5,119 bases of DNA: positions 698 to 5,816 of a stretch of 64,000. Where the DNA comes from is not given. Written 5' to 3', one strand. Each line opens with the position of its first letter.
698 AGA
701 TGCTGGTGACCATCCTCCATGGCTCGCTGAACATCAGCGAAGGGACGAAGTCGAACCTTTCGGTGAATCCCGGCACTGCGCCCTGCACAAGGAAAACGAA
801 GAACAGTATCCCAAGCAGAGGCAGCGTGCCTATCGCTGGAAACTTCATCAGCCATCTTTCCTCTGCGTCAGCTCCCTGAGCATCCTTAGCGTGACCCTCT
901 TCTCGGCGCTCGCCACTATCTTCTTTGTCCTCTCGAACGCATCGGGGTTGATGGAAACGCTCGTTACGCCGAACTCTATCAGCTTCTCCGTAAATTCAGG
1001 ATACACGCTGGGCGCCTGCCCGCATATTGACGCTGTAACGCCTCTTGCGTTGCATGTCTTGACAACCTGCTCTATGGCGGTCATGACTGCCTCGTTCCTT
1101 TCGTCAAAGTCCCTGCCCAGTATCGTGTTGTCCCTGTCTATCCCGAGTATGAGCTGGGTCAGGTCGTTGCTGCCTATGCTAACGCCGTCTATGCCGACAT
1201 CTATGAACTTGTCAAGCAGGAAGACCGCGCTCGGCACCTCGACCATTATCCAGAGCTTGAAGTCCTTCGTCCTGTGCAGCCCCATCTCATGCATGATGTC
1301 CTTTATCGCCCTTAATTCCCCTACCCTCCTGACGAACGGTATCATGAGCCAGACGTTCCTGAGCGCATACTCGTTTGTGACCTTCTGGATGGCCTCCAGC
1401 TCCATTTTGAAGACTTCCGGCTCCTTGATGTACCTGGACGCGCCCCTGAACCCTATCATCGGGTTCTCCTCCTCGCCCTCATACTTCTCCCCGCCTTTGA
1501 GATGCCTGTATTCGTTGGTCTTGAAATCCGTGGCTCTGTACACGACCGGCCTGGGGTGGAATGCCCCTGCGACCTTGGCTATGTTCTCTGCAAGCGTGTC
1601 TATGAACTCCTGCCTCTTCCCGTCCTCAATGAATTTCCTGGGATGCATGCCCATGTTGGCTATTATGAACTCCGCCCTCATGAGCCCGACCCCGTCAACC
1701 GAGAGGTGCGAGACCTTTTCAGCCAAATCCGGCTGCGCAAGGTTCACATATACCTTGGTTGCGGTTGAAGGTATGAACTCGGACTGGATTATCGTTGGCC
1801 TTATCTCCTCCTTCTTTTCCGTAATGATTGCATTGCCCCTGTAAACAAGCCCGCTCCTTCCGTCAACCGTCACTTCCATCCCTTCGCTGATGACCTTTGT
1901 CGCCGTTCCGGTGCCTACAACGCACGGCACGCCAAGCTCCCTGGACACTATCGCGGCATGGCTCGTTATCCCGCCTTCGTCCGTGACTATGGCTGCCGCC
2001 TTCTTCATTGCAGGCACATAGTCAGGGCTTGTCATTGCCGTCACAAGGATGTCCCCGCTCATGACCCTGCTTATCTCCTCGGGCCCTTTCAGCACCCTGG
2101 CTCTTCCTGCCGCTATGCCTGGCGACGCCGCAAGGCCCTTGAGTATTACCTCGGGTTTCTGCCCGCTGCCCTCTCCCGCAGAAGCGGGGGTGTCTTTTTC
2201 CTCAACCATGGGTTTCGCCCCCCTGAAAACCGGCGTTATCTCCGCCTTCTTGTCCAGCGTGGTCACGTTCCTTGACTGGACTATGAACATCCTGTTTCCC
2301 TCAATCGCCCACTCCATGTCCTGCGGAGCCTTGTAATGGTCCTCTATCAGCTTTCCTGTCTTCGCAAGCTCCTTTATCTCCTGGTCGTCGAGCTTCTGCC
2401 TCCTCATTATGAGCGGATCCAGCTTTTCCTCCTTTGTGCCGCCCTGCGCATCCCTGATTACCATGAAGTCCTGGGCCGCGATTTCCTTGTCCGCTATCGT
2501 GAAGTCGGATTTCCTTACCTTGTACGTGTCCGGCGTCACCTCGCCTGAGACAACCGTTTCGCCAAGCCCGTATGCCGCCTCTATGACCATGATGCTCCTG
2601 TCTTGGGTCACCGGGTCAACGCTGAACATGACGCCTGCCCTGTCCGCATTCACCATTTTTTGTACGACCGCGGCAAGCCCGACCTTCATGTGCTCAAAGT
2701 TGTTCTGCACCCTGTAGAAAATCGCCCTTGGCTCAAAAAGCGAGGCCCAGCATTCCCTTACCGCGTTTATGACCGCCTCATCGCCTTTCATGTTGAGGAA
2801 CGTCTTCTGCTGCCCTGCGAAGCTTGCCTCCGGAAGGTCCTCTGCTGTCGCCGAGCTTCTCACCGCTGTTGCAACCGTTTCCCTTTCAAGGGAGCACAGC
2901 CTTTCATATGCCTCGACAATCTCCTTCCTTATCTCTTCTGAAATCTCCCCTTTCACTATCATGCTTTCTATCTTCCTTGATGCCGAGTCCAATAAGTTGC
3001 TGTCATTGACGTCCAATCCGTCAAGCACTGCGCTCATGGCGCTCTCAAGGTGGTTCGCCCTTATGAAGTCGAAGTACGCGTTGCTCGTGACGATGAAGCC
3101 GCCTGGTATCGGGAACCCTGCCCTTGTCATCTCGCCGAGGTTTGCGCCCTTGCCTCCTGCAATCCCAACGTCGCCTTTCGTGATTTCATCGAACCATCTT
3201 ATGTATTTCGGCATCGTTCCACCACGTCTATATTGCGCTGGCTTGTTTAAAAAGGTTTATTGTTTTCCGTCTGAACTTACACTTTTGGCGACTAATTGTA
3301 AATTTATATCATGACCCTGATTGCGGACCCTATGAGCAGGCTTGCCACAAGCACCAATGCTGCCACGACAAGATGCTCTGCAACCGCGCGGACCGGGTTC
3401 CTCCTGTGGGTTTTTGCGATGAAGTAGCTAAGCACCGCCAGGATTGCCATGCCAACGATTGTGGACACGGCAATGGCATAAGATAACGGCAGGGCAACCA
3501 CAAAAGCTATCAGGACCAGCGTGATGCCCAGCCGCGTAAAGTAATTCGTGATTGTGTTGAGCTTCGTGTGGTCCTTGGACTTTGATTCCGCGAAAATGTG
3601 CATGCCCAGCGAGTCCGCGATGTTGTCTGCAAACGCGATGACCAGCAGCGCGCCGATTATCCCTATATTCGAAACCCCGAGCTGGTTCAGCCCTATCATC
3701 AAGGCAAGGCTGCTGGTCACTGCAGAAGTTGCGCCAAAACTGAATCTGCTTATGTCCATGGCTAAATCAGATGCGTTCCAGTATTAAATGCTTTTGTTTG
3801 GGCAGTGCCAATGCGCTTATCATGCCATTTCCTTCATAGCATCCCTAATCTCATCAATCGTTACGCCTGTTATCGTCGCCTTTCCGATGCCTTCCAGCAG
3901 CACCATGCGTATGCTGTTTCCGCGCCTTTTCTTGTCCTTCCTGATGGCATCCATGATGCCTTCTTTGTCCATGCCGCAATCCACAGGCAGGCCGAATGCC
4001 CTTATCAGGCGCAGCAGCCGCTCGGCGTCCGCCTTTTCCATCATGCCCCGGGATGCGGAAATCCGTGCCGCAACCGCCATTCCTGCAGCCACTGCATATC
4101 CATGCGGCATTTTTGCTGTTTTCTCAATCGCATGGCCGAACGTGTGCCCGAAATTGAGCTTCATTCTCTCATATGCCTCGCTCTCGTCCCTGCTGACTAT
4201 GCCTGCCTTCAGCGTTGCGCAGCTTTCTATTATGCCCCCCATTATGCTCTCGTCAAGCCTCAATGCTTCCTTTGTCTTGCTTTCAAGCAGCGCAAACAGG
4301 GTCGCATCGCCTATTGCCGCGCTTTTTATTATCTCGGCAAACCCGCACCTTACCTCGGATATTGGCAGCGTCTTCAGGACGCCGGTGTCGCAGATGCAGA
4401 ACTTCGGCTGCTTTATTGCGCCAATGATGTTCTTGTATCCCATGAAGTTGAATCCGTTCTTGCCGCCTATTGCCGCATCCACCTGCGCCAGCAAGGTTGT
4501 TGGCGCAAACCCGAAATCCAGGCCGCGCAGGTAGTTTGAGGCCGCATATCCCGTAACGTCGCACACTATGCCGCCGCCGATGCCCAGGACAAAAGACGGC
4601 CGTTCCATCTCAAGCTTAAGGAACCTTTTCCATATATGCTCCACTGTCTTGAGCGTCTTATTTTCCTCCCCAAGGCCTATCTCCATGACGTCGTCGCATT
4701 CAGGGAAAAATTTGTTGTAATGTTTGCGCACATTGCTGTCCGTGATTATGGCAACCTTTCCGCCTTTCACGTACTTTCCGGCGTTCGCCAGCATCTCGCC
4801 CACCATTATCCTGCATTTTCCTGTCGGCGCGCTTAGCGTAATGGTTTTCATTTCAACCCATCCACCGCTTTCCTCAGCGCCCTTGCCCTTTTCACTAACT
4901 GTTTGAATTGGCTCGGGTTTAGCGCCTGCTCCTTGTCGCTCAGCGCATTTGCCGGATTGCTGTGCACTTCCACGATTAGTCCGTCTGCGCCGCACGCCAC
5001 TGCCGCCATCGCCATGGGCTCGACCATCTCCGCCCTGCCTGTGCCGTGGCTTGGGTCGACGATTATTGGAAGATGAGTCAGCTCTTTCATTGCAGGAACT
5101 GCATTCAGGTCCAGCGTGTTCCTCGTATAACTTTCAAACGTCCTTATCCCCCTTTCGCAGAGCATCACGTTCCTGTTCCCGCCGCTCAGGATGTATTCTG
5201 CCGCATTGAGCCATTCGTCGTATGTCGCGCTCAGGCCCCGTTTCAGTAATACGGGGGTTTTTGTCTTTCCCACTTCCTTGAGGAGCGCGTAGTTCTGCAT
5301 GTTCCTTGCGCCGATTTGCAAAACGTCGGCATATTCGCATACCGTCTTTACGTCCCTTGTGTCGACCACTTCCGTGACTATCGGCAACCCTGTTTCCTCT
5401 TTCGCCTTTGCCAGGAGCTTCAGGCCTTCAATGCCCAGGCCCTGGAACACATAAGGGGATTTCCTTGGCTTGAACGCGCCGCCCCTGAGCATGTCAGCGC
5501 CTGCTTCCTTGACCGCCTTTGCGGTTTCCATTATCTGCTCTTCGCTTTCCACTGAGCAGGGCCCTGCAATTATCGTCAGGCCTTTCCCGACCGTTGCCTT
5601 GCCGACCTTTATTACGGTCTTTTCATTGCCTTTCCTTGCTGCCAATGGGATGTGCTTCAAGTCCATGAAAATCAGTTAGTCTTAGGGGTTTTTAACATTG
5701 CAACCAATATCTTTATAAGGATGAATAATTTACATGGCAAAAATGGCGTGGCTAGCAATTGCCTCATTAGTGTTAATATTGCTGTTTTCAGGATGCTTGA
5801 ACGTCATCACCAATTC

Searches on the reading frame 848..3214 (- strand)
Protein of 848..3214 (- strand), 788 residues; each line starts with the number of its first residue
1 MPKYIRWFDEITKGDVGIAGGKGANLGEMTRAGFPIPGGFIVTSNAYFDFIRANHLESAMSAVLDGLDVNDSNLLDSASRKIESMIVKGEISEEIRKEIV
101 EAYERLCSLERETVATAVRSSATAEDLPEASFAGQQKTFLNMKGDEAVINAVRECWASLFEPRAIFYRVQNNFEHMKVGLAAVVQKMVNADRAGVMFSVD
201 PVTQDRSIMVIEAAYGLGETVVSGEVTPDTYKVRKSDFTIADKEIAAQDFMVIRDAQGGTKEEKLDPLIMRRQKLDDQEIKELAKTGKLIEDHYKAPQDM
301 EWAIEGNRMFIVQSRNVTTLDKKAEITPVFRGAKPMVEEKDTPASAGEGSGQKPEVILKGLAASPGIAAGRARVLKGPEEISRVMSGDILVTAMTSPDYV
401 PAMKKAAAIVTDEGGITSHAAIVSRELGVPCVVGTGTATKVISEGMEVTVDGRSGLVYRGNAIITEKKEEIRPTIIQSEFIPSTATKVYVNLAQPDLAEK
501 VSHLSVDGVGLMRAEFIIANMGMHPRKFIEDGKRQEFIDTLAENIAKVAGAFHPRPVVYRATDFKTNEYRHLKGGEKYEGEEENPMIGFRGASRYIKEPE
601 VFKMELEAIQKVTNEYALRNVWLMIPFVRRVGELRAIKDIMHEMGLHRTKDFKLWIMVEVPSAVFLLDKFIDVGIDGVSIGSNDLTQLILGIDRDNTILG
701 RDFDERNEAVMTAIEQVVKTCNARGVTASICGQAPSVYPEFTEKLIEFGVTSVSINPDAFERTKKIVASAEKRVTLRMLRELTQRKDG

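Call 71: search_protein_families(library=pfam, proteins=[window:848-3214:-], max_evalue=0.001)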
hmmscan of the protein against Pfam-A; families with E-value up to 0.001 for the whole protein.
window:848-3214:- (788 aa): 3 families
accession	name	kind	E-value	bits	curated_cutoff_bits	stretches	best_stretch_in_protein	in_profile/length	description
PF01326.24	PPDK_N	-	1.3e-110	370.2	27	1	18-325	3-317/328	Pyruvate phosphate dikinase, AMP/ATP-binding domain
PF02896.24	PEP-utilizers_C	-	1.2e-72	245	22.8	1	481-770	15-291/293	PEP-utilising enzyme, PEP-binding domain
PF00391.29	PEP-utilizers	-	3e-28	97.7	23.1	1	386-455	3-72/72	PEP-utilising enzyme, mobile domain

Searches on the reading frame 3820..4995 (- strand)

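Call 71: search_protein_families(library=pfam, proteins=[window:3820-4995:-], max_evalue=0.001)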
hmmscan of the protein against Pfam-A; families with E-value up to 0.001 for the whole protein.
window:3820-4995:- (391 aa): 4 families
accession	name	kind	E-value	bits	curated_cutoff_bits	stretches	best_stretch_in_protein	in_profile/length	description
PF24621.2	DHQS_C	-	7.3e-41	139.9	27.6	1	218-356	1-143/144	3-dehydroquinate synthase C-terminal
PF01761.26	DHQ_synthase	-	2.3e-36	124.4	24.2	1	105-216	3-114/115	3-dehydroquinate synthase N-terminal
PF00465.25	Fe-ADH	-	0.0002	21.5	31.3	1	65-152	6-100/168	Iron-containing alcohol dehydrogenase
PF13685.12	Fe-ADH_2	-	0.00053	20.4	28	0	77-154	18-96/149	Iron-containing alcohol dehydrogenase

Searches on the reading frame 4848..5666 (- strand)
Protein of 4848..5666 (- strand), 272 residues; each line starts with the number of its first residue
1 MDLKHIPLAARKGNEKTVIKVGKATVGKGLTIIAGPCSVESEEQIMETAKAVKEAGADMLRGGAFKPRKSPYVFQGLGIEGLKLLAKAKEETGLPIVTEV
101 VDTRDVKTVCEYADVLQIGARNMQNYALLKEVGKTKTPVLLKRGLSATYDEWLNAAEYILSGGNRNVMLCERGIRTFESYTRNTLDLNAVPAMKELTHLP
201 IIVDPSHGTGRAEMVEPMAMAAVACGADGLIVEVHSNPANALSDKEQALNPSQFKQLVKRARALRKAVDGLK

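Call 71: search_protein_families(library=pfam, proteins=[window:4848-5666:-], max_evalue=0.001)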
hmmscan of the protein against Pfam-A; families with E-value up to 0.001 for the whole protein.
window:4848-5666:- (272 aa): 2 families
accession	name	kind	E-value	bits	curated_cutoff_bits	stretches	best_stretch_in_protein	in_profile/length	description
PF00793.26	DAHP_synth_1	-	1.7e-85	286.6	25.5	1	24-260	10-260/270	DAHP synthetase I family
PF03102.20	NeuB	-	2e-12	47.6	22.1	1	80-268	56-236/241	NeuB family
